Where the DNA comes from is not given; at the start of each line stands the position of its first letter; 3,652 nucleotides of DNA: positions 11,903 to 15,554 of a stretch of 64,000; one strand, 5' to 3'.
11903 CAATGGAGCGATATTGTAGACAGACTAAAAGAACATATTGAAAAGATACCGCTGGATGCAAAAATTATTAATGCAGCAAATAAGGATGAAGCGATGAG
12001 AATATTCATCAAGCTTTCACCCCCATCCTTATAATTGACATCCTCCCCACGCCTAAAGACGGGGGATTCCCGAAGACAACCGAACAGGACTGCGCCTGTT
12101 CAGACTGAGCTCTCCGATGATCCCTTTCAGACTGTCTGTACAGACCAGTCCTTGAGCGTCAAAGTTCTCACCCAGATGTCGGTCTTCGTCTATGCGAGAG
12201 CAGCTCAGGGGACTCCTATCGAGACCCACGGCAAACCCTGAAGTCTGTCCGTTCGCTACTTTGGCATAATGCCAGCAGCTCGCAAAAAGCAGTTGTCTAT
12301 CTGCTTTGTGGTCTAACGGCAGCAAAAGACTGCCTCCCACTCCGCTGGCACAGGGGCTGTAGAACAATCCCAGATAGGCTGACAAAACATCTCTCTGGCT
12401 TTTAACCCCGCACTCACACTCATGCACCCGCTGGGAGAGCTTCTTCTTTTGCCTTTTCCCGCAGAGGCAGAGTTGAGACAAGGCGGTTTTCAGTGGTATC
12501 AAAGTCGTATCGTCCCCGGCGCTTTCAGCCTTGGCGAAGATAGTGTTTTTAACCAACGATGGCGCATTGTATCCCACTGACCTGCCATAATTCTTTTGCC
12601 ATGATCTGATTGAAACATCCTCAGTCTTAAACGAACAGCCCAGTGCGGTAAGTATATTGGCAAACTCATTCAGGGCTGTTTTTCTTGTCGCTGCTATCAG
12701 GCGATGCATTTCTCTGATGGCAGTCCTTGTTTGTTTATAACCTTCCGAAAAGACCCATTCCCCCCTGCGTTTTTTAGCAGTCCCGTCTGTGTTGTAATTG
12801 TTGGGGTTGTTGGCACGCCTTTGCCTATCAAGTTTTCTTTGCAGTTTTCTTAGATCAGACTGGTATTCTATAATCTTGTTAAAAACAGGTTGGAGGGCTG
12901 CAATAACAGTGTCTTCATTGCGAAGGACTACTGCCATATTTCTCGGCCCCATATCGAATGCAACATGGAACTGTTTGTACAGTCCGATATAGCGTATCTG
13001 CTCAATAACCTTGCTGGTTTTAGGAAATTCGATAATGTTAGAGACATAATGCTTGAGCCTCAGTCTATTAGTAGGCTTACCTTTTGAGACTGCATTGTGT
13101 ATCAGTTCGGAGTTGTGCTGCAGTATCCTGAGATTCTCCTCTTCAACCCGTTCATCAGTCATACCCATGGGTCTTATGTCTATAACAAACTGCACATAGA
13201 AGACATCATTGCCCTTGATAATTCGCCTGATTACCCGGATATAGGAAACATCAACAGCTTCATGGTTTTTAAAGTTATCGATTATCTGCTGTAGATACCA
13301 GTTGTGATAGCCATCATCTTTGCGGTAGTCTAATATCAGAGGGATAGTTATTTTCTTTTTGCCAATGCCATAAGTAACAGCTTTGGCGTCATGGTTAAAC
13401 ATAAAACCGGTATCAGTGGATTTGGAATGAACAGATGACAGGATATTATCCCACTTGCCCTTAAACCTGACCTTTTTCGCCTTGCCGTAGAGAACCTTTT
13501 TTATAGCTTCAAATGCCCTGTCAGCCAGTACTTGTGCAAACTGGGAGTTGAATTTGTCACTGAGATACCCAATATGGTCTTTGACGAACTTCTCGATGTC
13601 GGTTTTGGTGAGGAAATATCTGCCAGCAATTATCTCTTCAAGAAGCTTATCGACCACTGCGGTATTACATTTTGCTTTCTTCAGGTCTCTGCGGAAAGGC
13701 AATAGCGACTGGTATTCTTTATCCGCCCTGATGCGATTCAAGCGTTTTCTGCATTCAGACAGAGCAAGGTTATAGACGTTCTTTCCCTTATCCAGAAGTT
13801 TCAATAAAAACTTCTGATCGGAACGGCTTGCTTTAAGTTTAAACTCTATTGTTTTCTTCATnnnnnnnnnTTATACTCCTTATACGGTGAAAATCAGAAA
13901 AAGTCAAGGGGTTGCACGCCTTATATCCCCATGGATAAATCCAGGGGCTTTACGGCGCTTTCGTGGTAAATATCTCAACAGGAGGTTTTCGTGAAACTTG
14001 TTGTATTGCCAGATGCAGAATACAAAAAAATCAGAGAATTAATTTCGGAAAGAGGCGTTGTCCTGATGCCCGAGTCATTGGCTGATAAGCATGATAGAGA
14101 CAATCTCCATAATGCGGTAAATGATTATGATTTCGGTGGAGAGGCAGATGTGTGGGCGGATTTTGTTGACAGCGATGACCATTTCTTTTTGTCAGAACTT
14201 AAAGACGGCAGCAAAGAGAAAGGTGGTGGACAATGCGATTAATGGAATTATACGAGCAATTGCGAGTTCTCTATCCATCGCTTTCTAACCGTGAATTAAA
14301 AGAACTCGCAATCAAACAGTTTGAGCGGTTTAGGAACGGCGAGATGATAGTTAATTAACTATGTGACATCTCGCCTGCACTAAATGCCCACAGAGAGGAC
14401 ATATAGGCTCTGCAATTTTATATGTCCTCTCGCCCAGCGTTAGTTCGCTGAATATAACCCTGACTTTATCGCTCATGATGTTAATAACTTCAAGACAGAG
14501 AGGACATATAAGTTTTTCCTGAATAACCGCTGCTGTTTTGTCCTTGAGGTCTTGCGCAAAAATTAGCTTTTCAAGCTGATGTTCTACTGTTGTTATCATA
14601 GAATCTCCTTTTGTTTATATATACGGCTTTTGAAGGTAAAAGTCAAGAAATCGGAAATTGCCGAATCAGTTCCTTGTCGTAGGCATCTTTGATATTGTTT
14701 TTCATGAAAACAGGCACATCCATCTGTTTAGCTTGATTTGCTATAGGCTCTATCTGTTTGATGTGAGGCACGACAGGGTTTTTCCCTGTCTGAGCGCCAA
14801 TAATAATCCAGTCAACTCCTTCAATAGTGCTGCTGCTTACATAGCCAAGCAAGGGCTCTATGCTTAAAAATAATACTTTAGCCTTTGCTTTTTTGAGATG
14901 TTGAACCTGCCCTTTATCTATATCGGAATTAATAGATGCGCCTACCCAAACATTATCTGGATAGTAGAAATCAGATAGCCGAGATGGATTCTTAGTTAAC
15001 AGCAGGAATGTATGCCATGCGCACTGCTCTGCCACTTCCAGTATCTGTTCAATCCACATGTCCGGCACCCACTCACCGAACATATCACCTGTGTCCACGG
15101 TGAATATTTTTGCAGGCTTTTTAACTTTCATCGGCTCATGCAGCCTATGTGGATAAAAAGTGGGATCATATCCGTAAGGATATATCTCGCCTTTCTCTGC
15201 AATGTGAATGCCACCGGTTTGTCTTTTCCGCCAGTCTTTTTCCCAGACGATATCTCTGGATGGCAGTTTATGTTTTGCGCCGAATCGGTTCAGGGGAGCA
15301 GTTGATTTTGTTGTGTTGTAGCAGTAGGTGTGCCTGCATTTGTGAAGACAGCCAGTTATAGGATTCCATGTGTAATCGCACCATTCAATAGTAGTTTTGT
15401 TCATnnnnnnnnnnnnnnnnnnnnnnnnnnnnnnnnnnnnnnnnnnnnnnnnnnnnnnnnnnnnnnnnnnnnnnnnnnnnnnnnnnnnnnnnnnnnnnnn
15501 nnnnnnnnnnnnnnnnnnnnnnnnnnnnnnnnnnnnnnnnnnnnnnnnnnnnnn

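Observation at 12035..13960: Solo TnpB with an intact catalytic triad, a genome-type promoter and an ORF that reads ~270 nt through its own putative guide RNA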

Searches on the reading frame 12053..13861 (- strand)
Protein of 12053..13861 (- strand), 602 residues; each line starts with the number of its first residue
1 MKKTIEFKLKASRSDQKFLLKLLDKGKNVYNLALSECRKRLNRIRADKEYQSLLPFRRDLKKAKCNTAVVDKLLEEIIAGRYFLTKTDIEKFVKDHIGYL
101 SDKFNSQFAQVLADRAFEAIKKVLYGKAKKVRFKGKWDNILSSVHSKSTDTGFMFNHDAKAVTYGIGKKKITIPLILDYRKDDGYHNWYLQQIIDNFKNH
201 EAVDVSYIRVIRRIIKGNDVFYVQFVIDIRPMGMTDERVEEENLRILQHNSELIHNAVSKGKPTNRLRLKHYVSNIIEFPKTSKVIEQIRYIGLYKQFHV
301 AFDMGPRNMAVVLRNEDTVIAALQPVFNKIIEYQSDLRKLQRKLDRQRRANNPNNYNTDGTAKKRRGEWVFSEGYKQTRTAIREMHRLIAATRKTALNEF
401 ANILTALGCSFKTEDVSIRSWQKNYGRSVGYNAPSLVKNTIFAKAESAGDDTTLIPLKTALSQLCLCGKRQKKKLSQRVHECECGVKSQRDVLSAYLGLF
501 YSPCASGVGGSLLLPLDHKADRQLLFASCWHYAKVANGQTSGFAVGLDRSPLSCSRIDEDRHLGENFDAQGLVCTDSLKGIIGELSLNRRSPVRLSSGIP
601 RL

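Call 3: search_protein_families(library=pfam, proteins=[window:12053-13861:-], max_evalue=0.1)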
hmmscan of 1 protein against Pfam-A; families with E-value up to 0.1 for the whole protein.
window:12053-13861:- (602 aa): 2 families
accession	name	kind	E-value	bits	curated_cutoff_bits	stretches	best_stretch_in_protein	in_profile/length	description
PF01385.25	OrfB_IS605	-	0.00065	20.3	30.5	1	299-405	18-100/120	Probable transposase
PF07282.18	Cas12f1-like_TNB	-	0.0018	18.8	26.3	1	444-496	11-58/60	Cas12f1-like, TNB domain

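Call 4: search_protein_families(library=ncbifam, proteins=[window:12053-13861:-], max_evalue=0.1)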
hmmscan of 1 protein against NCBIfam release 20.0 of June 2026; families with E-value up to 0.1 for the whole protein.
window:12053-13861:- (602 aa): 5 families
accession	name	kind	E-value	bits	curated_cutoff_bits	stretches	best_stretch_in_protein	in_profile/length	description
NF040570.1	guided_TnpB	subfamily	2.4e-17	63.3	100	1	6-496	2-384/389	RNA-guided endonuclease TnpB family protein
NF038281.1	IS200_TnpB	exception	8.6e-08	31.7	425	1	296-493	174-350/360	IS200/IS605 family element RNA-guided endonuclease TnpB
NF038192.1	V_cas_c2c8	exception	1.2e-07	31.3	350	1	334-405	293-366/457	type V CRISPR-associated protein C2c8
NF038280.1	IS607_TnpB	exception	4e-07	29.3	350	1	299-495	204-385/431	IS607 family element RNA-guided endonuclease TnpB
NF009027.0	PRK12363.1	equivalog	0.06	12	572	0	164-201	503-540/703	phosphoglycerol transferase I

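Call 7: search_dna_similar(query=window:12053-13861:-, collection=phages, mode=protein, max_rows=30)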
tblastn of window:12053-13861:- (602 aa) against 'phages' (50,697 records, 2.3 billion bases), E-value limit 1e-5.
Records with a match: 11; places in all: 17; records where one place covers at least 80% of the query: 4.
Best place of each record, by identity: <60% 11.
By first word of the organism name: Clostridium 5; Geobacillus 2; Bacteriophage 2; Clostridioides 1; Peptoclostridium 1.
By host as written in the record: - 4; Clostridium botulinum type C strain C-Stockholm 2; Clostridium difficile 2; Clostridioides difficile 1; Peptoclostridium difficile strain DSM1296 1; Clostridium botulinum D str. 1873 1.
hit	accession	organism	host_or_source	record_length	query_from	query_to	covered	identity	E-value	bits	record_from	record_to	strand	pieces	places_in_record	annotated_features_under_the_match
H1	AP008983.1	Clostridium phage c-st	Clostridium botulinum type C strain ...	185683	5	497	82%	27.6%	3e-25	117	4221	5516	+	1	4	putative IS transposase (OrfB)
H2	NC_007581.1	Clostridium phage c-st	Clostridium botulinum type C strain ...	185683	5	497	82%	27.6%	3e-25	117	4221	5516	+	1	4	transposase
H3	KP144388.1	Geobacillus virus E3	failed fermentation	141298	4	497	82%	26.8%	4e-26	120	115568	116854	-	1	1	transposase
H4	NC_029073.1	Geobacillus virus E3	failed fermentation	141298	4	497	82%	26.8%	4e-26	120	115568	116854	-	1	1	transposase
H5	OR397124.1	Clostridioides phage AR1086-1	Clostridioides difficile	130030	5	436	72%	26.3%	4e-15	85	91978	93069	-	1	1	IS200/IS605 family transposase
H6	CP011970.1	Peptoclostridium phage phiCDIF1296T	Peptoclostridium difficile strain ...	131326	5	436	72%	26.3%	4e-15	85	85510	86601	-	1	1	hypothetical protein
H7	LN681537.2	Clostridium phage phiCD211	Clostridium difficile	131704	5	436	72%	26.3%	4e-15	85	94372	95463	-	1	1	Transposase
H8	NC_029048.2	Clostridium phage phiCD211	Clostridium difficile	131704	5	436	72%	26.3%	4e-15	85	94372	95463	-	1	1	transposase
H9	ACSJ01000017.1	Clostridium phage D-1873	Clostridium botulinum D str. 1873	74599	299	497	33%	32.4%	1e-9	68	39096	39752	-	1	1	putative IS transposase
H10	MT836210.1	Bacteriophage sp.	human fecal samples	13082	350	501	25%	31.8%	1e-8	64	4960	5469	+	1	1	record has no annotation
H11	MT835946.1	Bacteriophage sp.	human fecal samples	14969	350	501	25%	29.4%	4e-8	63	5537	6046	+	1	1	record has no annotation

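Call 8: find_homologous_proteins(query=window:12053-13861:-)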
Query window:12053-13861:- (602 aa): 503 proteins with E <= 0.001 among 8000 candidates; the best 120 are listed.
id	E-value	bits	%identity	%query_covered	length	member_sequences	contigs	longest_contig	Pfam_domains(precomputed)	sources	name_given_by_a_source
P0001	0.0e+0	1367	100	100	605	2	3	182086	-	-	-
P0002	2.3e-224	764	61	100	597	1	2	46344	PF07282.19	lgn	-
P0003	2.7e-223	761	60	98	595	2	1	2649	PF07282.19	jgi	-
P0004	1.2e-220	752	59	100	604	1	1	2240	PF01385.26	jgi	jgi:hypothetical protein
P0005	2.7e-220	751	59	98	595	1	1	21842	-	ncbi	-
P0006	5.9e-214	730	59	100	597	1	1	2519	PF07282.19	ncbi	-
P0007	2.7e-212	724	57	97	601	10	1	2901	-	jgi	-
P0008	3.8e-212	724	59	97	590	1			-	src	-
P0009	2.7e-210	718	57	100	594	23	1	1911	-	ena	-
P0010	1.5e-209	715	56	100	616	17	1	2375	PF07282.19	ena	-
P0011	7.2e-209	713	58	98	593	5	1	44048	-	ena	-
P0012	2.7e-207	708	56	100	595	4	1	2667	-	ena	-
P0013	1.2e-206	706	57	98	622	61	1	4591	-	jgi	-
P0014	5.8e-203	694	56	97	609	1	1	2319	-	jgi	jgi:hypothetical protein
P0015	4.5e-191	654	54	93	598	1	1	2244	-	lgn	-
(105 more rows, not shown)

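Call 11: find_related_loci(query=A1, collection=viral_contigs, flank=4000)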
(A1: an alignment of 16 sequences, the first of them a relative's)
Query A1 (605 aa) in viral_contigs; peptide patterns used: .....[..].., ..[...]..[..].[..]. (x = any residue, [..] = any of these).
74 stretches matched a pattern; 4 encode a relative of the query (tblastn E <= 1e-3); 4 distinct loci.
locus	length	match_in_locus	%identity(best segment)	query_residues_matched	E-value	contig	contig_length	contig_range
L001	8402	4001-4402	28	379-513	3e-8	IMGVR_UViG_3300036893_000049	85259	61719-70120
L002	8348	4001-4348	36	382-494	2e-7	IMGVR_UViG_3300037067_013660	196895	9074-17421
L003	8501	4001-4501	27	303-494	1e-6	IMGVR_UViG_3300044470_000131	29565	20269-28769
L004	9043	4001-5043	28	375-510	4e-5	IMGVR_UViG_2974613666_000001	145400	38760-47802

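Call 12: find_related_loci(query=A1, collection=metagenome_contigs, flank=3000)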
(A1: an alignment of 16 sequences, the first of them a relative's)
Query A1 (605 aa) in metagenome_contigs; peptide patterns used: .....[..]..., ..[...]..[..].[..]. (x = any residue, [..] = any of these).
532 stretches matched a pattern; 219 encode a relative of the query (tblastn E <= 1e-3); the best 80 are kept; 80 distinct loci.
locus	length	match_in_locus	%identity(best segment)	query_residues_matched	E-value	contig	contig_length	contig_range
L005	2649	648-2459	60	4-605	0e+0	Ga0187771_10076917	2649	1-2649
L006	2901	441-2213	57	4-588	0e+0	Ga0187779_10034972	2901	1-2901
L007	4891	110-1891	57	4-605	0e+0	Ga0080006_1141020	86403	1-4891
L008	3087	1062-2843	57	4-605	0e+0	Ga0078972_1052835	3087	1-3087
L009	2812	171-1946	58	4-595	0e+0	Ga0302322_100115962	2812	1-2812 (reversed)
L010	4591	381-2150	57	4-593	0e+0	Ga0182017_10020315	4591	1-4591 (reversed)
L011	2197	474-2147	57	4-568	0e+0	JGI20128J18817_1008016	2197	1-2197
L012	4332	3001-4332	62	4-450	1e-180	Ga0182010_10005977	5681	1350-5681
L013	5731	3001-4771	53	4-595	0e+0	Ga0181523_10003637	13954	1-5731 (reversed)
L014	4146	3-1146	52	180-605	5e-104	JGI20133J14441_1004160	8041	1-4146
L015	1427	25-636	60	385-588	3e-73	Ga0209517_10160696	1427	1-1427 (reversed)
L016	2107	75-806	51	348-592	4e-71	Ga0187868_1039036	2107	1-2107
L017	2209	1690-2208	68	4-180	9e-66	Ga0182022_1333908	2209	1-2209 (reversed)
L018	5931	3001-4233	30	9-506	1e-58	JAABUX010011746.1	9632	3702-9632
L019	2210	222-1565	31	9-545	1e-57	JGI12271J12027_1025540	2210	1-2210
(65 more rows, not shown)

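Call 13: find_related_loci(query=A1, collection=genome_contigs, flank=3000)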
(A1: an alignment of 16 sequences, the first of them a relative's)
Query A1 (605 aa) in genome_contigs; peptide patterns used: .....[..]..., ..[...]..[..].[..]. (x = any residue, [..] = any of these).
508 stretches matched a pattern; 178 encode a relative of the query (tblastn E <= 1e-3); the best 80 are kept; 80 distinct loci.
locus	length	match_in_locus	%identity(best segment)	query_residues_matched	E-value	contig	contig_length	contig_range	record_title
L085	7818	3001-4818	58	2-605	0e+0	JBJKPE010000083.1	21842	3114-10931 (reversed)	MAG: Thermodesulfovibrionales bacterium isolate Bin_113 S1Ck127_3231462_flag_0_multi_24.9779_len_21842, whole genome sho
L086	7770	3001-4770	59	4-593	0e+0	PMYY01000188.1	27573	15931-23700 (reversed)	MAG: Nitrospiraceae bacterium isolate fen_1308 73.20110800_E2M.9_contig_29040, whole genome shotgun sequence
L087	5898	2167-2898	51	348-592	2e-68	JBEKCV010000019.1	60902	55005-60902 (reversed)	MAG: Thermodesulfovibrionales bacterium isolate SPRUCE 168 SPRUCE_168_19, whole genome shotgun sequence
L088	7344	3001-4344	32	9-545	1e-62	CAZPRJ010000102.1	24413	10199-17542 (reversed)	MAG TPA_asm: uncultured Microcoleus sp. isolate SRP063590_co1_133 genome assembly, contig: NODE_1898_length_24413_cov_6.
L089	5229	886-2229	31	9-545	4e-62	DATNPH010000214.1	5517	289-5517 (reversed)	MAG TPA_asm: Coleofasciculaceae cyanobacterium isolate SMAG_U16476 k141_346250, whole genome shotgun sequence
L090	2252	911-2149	32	8-503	9e-64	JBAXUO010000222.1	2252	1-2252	MAG: Chlamydiota bacterium isolate ELA663 MAG663_222, whole genome shotgun sequence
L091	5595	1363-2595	32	9-506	1e-59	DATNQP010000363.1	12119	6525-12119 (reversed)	MAG TPA_asm: Leptolyngbyaceae cyanobacterium isolate SMAG_U16510 k141_470798, whole genome shotgun sequence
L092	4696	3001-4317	31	9-536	9e-59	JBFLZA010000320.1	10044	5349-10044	MAG: Cyanobacteriota bacterium isolate MAG099 MAG099_320, whole genome shotgun sequence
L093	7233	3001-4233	32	9-506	8e-59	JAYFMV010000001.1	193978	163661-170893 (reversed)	MAG: Potamolinea sp. isolate R1S1 contig_1, whole genome shotgun sequence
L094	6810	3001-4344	31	9-545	2e-56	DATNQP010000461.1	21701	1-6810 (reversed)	MAG TPA_asm: Leptolyngbyaceae cyanobacterium isolate SMAG_U16510 k141_777336, whole genome shotgun sequence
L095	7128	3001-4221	30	9-501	4e-54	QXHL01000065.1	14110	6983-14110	Alicyclobacillaceae bacterium I2511 NODE_65_length_14110_cov_8.22813, whole genome shotgun sequence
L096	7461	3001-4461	30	9-580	5e-54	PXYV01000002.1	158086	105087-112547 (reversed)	MAG: Sulfobacillus acidophilus isolate AMDSBA3 AMDSBA3_2, whole genome shotgun sequence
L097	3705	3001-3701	55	4-378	2e-48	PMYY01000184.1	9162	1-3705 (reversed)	MAG: Nitrospiraceae bacterium isolate fen_1308 73.20110800_E2M.9_contig_15311, whole genome shotgun sequence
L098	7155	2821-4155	29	9-518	4e-43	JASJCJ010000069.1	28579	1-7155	MAG: Calothrix sp. MO_167.B12 MO_167.c_987, whole genome shotgun sequence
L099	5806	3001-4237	42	9-506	6e-42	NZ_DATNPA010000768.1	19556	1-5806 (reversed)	MAG: Allocoleopsis sp. isolate SMAG_U16469 k141_111628, whole genome shotgun sequence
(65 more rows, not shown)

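Call 58: find_encoding_contigs(protein=P0001, flank=6000, max_places=4)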
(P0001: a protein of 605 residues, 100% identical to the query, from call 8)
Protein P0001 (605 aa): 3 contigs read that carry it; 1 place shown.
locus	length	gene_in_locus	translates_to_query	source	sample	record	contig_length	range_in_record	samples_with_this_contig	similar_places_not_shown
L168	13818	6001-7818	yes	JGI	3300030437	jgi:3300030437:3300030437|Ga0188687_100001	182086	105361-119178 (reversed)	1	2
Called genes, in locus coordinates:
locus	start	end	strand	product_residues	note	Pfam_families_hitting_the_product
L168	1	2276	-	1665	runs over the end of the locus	PF07669:Eco57I (weak), PF28553:WH_1, PF28554:DUF8437, PF00176:SNF2-rel_dom (faint), PF04851:ResIII, PF28555:Helicase_dom, PF00271:Helicase_C (faint)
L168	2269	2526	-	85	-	-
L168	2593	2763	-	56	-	-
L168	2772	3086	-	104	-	-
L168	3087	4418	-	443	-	PF14493:HTH_40 (faint)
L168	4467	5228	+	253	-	PF07505:DUF5131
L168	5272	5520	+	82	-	-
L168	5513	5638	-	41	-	-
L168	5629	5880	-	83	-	-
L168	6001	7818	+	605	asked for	-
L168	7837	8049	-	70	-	-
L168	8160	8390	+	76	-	-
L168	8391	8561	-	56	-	-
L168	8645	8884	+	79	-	-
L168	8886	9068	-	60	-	-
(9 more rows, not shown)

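Call 59: search_solved_structures(query=A3, max_evalue=0.01)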
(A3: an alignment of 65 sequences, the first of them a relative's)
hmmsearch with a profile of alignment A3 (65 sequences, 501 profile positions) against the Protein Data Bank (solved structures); distinct sequences matched with E-value up to 0.01: 6.
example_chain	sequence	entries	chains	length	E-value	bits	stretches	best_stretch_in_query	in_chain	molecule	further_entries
9yyg_A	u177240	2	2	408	5e-17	65.1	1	223-411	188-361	AI-designed RNA-guided nuclease | AI-generated RNA-guided nuclease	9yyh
9jfo_A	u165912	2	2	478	8.2e-15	57.8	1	221-415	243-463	LaTranC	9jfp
9jfq_A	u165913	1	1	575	2e-14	56.5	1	221-415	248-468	LaTranC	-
8bf8_A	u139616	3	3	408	1.2e-10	44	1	267-411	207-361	RNA-guided DNA endonuclease TnpB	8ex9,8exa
8h1j_A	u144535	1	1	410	1.3e-10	43.9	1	267-411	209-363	RNA-guided DNA endonuclease TnpB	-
9j09_A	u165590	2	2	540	1.7e-10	43.5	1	195-415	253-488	Transposase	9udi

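Call 75: predict_structure(alignment_id=A3)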
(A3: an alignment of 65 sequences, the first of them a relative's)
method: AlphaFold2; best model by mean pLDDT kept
length: 605 residues; sequences in the alignment: 65
mean_pLDDT: 88.5   pTM: 0.79
mean pLDDT of the five models: 88.5, 86.8, 86.3, 85.6, 85.5
residues with pLDDT >= 90: 404; 70-90: 157; 50-70: 15; < 50: 29
segments of 3 or more residues with pLDDT < 50: 556-572, 594-605
pLDDT, mean of each block of 10 residues (from residue 1): 81 97 96 98 97 96 94 95 96 97 93 97 93 90 90 95 93 95 85 96 96 93 96 85 95 97 95 93 79 91 93 94 89 86 95 95 91 93 92 86 91 95 84 82 90 92 93 91 94 96 87 77 87 91 87 58 42 68 88 43 28
secondary structure, 60 per line:
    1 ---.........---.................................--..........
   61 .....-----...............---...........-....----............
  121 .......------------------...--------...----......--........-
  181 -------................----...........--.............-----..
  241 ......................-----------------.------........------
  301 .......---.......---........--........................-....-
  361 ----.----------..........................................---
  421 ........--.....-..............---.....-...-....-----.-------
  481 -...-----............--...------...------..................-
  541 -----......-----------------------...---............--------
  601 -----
elements in order: E4-12 H16-48 H51-65 H71-85 H89-99 H101-104 H109-127 E146-148 E157-159 E164-169 E172-179 H188-203 E208-218 E221-233 H239-262 H287-294 E301-307 E311-317 E321-328 H331-354 H376-410 E411-417 H421-428 H431-435 H437-450 E454-458 E482-484 E490-492 H493-501 E504-506 E513-515 H522-539 E546-551 E575-577 H581-592

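Call 78: fold_search(model_id=the predicted structure, library=pdb)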
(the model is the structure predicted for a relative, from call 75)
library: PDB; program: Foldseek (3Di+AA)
matches with E <= 10: 499; with E <= 0.001: 31
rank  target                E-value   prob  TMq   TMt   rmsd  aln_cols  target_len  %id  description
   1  8iaz_A                5.4e-12  1.00  0.49  0.73   7.3       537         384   10  Cryo-EM structure of the ISFba1 TnpB-reRNA-dsDNA complex (released 2024-04-17)
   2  9b0l_P                5.8e-11  1.00  0.46  0.58   6.5       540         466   11  Cryo-EM structure of Acanthamoeba polyphaga mimivirus Fanzor2 ternary complex (released 2024-10-09)
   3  8h1j_A                2.6e-10  1.00  0.43  0.67   6.9       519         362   13  Cryo-EM structure of the TnpB-omegaRNA-target DNA ternary complex (released 2023-04-12)
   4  9jfs_A                3.4e-10  1.00  0.47  0.53  12.2       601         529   15  Structure of Cas12p-TrxA-guide RNA-target DNA complex(29nt TS and 11nt NTS) (released 2025-09-10)
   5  8dzj_A                6.9e-10  1.00  0.46  0.63   7.7       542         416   13  Cryo-EM structure of Acidibacillus sulfuroxidans Cas12f in complex with sgRNA and target DNA (released 2023-07-12)
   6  8j3r_A                7.7e-10  1.00  0.46  0.63   7.7       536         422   13  Cryo-EM structure of the AsCas12f-HKRA-sgRNAS3-5v7-target DNA (released 2023-09-27)
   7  7wju_A                8.9e-10  1.00  0.43  0.60   8.0       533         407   13  Cryo-EM structure of the AsCas12f1-sgRNAv1-dsDNA ternary complex (released 2023-01-18)
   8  8j12_A                9.9e-10  1.00  0.44  0.60   7.7       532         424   13  Cryo-EM structure of the AsCas12f-sgRNA-target DNA ternary complex (released 2023-09-27)
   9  8hr5_A                1.2e-09  1.00  0.42  0.51  12.3       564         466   15  Cryo-EM structure of the CnCas12f1-sgRNA-DNA complex (released 2023-09-06)
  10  9jg3_A                6.0e-09  1.00  0.47  0.49  12.8       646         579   14  Structure of Cas12p-TrxA-guide RNA-target DNA complex(33-bp dsDNA) (released 2025-09-10)
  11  8hio_A                9.1e-09  1.00  0.44  0.47  10.9       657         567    9  Cryo-EM structure of the Cas12m2-crRNA binary complex (released 2023-04-12)
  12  8exa_A                1.8e-08  1.00  0.42  0.70   5.7       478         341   11  ISDra2 TnpB in complex with reRNA and cognate DNA, conformation 1 (RuvC domain resolved) (released 2023-04-05)
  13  8j1j_A                2.0e-08  1.00  0.45  0.61   7.9       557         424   13  Cryo-EM structure of the AsCas12f-YHAM-sgRNAS3-5v7-target DNA (released 2023-09-27)
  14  9jfq_A                3.1e-08  1.00  0.44  0.54  11.1       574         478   14  Structure of LaTranC complex bound to 27nt complementary DNA substrate, conformation 2 (released 2025-10-08)
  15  8pm4_A                3.5e-08  1.00  0.43  0.44  12.5       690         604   10  Cryo-EM structure of the Cas12m-crRNA-target DNA complex (released 2024-02-07)
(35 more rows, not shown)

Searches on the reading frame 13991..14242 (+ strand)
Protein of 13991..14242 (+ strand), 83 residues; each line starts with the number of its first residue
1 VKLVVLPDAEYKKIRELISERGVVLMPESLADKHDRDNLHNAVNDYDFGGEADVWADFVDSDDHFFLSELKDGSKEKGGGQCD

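Call 34: search_protein_families(library=pfam, proteins=[window:13991-14242:+], max_evalue=0.001)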
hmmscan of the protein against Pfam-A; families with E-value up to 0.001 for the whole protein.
window:13991-14242:+ (83 aa): 0 families

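Call 88: find_encoding_contigs(protein=window:13991-14239:+, flank=4000, max_places=8)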
Protein window:13991-14239:+ (83 aa): 6 contigs read that carry it; 3 places shown.
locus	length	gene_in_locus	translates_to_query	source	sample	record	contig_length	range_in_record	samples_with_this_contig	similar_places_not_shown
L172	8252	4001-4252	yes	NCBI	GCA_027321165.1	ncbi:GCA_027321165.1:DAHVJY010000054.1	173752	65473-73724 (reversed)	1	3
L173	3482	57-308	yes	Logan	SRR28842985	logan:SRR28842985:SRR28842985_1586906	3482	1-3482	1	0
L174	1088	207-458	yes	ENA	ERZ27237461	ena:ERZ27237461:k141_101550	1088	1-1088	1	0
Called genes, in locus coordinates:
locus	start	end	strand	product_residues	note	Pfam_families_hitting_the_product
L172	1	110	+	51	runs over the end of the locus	-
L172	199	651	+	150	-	-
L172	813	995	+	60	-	-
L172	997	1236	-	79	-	-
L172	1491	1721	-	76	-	-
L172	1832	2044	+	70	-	-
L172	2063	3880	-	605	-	-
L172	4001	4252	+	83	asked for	-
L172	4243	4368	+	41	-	-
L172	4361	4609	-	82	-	-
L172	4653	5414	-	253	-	PF07505:DUF5131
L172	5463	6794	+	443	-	PF14493:HTH_40 (faint)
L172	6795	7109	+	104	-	-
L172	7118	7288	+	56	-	-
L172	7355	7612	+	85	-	-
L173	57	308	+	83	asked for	-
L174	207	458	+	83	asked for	-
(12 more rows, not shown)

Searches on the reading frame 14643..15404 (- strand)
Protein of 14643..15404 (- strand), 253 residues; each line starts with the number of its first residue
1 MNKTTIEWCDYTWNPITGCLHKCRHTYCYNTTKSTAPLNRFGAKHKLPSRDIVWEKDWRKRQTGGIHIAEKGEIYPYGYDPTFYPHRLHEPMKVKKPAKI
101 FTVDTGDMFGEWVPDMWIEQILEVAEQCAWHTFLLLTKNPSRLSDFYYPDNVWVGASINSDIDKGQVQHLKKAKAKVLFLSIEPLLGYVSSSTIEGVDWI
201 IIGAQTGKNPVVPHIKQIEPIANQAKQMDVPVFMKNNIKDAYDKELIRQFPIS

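Call 33: search_protein_families(library=phrogs, proteins=[window:14643-15404:-], max_evalue=0.00001)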
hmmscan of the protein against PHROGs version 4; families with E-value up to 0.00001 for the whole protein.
window:14643-15404:- (253 aa): 1 family
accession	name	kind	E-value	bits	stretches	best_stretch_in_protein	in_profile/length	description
phrog_2045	-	unknown function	2.3e-55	189.1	1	1-245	2-239/299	-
